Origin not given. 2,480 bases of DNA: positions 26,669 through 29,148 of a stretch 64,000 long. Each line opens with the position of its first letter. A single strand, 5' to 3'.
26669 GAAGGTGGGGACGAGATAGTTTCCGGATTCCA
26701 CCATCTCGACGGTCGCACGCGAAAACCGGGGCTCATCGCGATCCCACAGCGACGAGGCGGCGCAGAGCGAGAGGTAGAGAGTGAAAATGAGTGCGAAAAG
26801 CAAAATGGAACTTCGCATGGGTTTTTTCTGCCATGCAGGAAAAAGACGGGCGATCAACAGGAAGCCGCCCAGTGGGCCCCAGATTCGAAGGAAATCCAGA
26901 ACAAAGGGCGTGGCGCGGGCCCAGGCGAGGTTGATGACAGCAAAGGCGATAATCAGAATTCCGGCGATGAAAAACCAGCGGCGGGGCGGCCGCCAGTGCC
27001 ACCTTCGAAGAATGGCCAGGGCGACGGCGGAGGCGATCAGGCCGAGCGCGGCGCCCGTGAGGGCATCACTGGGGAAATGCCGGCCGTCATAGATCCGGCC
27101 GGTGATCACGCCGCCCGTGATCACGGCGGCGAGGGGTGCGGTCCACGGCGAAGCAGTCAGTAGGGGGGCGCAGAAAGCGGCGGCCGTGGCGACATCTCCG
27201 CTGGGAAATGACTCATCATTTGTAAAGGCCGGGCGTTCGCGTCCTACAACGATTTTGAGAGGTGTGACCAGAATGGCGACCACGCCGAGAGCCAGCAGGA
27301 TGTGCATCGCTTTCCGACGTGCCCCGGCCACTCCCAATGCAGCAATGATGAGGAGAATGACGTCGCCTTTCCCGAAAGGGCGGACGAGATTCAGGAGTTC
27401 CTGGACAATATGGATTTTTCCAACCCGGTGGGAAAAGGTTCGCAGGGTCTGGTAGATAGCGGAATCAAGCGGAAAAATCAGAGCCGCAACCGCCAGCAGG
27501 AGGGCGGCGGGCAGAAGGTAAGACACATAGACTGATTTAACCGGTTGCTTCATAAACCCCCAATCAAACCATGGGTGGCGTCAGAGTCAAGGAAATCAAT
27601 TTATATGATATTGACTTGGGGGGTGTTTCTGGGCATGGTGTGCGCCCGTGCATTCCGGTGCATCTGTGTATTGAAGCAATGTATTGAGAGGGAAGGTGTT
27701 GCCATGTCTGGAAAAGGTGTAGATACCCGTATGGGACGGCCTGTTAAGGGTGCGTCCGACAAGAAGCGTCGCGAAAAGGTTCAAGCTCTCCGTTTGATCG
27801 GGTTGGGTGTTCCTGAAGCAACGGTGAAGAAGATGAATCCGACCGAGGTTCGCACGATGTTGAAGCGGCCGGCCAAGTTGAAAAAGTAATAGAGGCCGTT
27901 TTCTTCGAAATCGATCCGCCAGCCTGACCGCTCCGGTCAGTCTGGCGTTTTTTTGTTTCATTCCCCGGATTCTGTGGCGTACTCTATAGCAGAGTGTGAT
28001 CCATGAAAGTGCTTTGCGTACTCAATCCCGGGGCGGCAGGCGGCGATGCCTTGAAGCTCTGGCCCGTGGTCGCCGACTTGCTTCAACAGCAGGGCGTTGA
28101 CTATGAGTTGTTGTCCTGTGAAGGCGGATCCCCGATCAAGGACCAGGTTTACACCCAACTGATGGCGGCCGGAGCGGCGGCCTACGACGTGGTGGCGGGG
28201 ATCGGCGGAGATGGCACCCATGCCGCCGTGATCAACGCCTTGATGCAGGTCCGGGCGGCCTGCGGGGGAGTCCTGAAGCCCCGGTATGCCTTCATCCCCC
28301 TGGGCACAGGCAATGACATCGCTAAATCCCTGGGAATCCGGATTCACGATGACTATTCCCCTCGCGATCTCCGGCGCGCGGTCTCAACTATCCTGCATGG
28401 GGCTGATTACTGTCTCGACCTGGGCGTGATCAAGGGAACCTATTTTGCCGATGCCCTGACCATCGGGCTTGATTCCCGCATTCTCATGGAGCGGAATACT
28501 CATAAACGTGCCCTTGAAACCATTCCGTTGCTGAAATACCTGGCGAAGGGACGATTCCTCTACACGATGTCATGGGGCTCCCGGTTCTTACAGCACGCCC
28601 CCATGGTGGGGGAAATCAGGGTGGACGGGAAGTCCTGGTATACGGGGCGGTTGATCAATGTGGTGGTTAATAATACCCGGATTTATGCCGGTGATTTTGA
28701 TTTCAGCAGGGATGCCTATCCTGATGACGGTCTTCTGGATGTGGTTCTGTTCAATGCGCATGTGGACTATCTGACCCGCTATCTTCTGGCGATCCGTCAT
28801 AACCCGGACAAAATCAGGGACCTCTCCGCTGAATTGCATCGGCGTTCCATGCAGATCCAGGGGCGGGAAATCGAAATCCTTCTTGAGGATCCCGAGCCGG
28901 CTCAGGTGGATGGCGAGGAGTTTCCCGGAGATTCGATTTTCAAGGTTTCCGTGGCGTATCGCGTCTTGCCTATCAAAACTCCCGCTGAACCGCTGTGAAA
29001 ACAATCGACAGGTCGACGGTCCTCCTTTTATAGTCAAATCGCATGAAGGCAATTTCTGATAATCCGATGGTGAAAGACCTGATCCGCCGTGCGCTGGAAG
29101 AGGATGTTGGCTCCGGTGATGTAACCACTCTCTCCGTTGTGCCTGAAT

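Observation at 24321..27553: PAP2 phosphatase covalently fused to an ArnT-type glycosyltransferase, flanked by a DedA protein and a second LptF/G permease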

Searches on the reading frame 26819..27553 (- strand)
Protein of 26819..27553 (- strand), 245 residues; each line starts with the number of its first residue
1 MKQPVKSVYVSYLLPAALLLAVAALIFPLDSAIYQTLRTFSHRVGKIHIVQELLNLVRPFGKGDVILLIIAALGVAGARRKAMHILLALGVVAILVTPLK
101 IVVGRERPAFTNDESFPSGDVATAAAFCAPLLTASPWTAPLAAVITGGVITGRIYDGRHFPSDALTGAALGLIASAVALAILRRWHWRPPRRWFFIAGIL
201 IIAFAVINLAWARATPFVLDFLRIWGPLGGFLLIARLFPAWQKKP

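Call 53: search_solved_structures(query=A3, max_evalue=1)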
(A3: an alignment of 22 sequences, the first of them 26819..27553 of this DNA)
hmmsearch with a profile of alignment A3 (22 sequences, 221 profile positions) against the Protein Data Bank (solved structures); distinct sequences matched with E-value up to 1: 24.
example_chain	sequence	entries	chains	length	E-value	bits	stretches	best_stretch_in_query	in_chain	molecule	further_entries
6ebu_A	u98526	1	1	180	2.3e-25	92.9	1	33-167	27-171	LpxE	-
5jki_A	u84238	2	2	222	6.1e-15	58.8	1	6-160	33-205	Putative lipid phosphate phosphatase YodM | Phosphatidylglycerophosphatase B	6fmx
21nw_A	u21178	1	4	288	1.9e-07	34.3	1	85-169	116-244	Phospholipid phosphatase 2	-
25qp_A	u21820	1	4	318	6.2e-07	32.6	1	86-165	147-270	Phospholipid phosphatase 3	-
5jwy_A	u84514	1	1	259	8.7e-07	32.2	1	41-172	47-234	Phosphatidylglycerophosphatase B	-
4px7_A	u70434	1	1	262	1.2e-06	31.7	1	41-172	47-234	Phosphatidylglycerophosphatase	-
9l0o_C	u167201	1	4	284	1.4e-06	31.5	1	86-168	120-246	Phospholipid phosphatase 1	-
9l0i_A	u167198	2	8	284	1.5e-06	31.3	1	86-168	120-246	Phospholipid phosphatase 1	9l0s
9htz_A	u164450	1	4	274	7.7e-06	29.1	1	91-159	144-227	Phosphatase PAP2 family protein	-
7f18_A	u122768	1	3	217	3.4e-05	27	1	82-167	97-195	Acid phosphatase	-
7f17_A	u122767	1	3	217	4.1e-05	26.7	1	82-167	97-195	Acid phosphatase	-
9qcj_A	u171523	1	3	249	5.3e-05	26.3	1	90-159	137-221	Major phosphate-irrepressible acid phosphatase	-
2akc_A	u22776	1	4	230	6.2e-05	26.1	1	93-159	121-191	class A nonspecific acid phosphatase PhoN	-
2a96_A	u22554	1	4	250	7.2e-05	25.9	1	93-159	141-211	class A nonspecific acid phosphatase PhoN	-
9qci_A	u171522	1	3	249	0.0001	25.4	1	90-159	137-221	Major phosphate-irrepressible acid phosphatase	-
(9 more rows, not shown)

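Call 54: search_protein_families(library=ncbifam, alignment_id=A3, max_evalue=0.01)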
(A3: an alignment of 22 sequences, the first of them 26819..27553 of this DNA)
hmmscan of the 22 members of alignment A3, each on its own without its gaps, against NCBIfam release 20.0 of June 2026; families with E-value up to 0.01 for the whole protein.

A. member 1, window:26819-27553:- (245 aa): 2 families
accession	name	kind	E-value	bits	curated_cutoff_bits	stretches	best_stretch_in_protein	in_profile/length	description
NF047884.1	UdeprDiPSep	equivalog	5.5e-06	26.4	250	1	12-180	8-185/188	undecaprenyl-diphosphatase SepP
NF008813.0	PRK11837.1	equivalog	0.001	19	229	1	83-181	72-171/202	undecaprenyl-diphosphate phosphatase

B. families by the number of members that match (of 22 scanned): 6 families
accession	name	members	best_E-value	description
NF047884.1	UdeprDiPSep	21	3.2e-09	undecaprenyl-diphosphatase SepP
NF008813.0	PRK11837.1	15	9e-08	undecaprenyl-diphosphate phosphatase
NF007975.0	PRK10699.1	9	3.7e-06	phosphatidylglycerophosphatase B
NF007159.0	PRK09597.1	3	4.6e-05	lipid A 1-phosphatase LpxE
NF052609.1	PhinosDhcerSyn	1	0.0047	phosphoinositol dihydroceramide synthase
NF045633.1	LipidAPhtaseLpxF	1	0.0067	lipid A 4'-phosphatase LpxF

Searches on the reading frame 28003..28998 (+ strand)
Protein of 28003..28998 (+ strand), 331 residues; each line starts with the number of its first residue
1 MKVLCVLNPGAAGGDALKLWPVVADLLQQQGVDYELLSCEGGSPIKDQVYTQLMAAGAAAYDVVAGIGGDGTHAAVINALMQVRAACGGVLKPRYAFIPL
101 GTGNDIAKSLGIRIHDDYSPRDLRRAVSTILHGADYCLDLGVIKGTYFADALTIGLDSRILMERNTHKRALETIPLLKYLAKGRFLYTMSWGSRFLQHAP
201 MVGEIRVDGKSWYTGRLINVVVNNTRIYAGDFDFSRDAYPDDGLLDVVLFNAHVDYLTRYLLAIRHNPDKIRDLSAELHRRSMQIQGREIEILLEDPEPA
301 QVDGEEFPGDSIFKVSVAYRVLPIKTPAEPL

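Call 3: search_protein_families(library=pfam, proteins=[window:28003-28998:+], max_evalue=0.01)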
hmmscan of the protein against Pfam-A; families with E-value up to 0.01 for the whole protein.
window:28003-28998:+ (331 aa): 2 families
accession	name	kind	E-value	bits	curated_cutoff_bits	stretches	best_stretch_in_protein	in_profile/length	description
PF00781.29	DAGK_cat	-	3.8e-18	65.7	23.6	1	2-114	1-103/125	Diacylglycerol kinase catalytic domain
PF19279.4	YegS_C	-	1.1e-07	32.2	27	1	182-307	22-140/158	YegS C-terminal NAD kinase beta sandwich-like domain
